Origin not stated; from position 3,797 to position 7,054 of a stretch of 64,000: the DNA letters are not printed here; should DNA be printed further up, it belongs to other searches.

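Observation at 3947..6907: Lone 986-aa gamma-class N6-adenine methyltransferase with long unassigned N- and C-terminal regions (Type IIG-like?)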

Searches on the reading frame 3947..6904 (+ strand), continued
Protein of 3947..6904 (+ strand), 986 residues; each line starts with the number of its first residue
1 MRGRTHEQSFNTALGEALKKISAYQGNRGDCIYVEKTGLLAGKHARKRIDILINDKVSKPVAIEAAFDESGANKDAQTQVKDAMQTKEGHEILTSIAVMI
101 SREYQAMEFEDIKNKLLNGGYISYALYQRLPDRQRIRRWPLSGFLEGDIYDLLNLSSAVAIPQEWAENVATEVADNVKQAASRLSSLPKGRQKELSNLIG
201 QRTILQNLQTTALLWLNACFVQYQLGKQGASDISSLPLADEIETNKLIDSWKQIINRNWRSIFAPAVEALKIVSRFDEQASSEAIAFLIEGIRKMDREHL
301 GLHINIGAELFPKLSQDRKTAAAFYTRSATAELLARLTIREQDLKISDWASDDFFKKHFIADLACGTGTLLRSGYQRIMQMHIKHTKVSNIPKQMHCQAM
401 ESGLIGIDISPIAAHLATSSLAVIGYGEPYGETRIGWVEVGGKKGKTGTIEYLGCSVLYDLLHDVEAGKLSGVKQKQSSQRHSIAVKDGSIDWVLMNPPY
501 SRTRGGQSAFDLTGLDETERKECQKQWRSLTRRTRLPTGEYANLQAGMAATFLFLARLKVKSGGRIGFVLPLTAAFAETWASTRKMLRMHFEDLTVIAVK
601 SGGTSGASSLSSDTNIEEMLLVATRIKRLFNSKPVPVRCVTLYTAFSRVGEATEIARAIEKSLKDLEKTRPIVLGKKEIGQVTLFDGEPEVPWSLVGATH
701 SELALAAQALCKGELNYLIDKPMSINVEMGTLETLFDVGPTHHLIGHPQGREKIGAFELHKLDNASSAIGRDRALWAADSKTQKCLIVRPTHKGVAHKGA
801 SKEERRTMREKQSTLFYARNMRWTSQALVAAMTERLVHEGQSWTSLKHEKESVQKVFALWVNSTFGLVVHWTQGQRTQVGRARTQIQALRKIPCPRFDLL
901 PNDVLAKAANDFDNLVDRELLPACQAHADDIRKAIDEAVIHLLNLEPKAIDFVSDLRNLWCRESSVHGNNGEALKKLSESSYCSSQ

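Call 66: search_protein_families(library=pfam, proteins=[L053:9995-12940:+, L060:9995-12901:+, L064:9989-12904:+, L073:9995-12877:+, L077:9986-12886:+, P0186, P0214, P0250], max_evalue=0.01)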
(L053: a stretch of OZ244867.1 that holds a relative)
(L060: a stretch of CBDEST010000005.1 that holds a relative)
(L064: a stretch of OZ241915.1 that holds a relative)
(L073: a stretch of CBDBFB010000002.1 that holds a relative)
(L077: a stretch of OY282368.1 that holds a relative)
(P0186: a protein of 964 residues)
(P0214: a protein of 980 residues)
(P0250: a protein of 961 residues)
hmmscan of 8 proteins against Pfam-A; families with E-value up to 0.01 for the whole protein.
L053:9995-12940:+ (982 aa): 2 families
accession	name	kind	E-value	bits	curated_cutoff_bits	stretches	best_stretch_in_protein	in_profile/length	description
PF07669.17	Eco57I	-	8.4e-06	26.4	25.3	1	390-609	1-165/171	Eco57I restriction-modification methylase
PF05175.20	MTS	-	0.00061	19.9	23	0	486-511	87-112/170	Methyltransferase small domain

L060:9995-12901:+ (969 aa): 1 family
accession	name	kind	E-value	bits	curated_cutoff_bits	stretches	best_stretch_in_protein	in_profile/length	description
PF05175.20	MTS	-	0.0085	16.2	23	0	471-499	86-114/170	Methyltransferase small domain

L064:9989-12904:+ (972 aa): 2 families
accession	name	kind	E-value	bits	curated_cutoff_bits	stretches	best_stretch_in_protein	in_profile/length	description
PF05175.20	MTS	-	0.0021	18.2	23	0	473-494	92-113/170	Methyltransferase small domain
PF07669.17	Eco57I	-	0.0039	17.7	25.3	0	475-603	70-165/171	Eco57I restriction-modification methylase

L073:9995-12877:+ (961 aa): 0 families

L077:9986-12886:+ (967 aa): 0 families

P0186 (964 aa): 2 families
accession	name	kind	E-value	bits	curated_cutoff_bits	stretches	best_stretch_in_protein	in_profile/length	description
PF07669.17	Eco57I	-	1.6e-06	28.8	25.3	1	399-600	3-165/171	Eco57I restriction-modification methylase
PF02384.22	N6_Mtase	-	0.0053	16.5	20.4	0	321-412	21-93/311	N-6 DNA Methylase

P0214 (980 aa): 3 families
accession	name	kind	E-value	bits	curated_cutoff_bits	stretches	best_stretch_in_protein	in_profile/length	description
PF02384.22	N6_Mtase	-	2.6e-06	27.4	20.4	0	324-393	5-69/311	N-6 DNA Methylase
PF07669.17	Eco57I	-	3.2e-06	27.8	25.3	1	413-599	3-154/171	Eco57I restriction-modification methylase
PF05175.20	MTS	-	0.0038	17.3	23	0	488-520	83-112/170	Methyltransferase small domain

P0250 (961 aa): 0 families
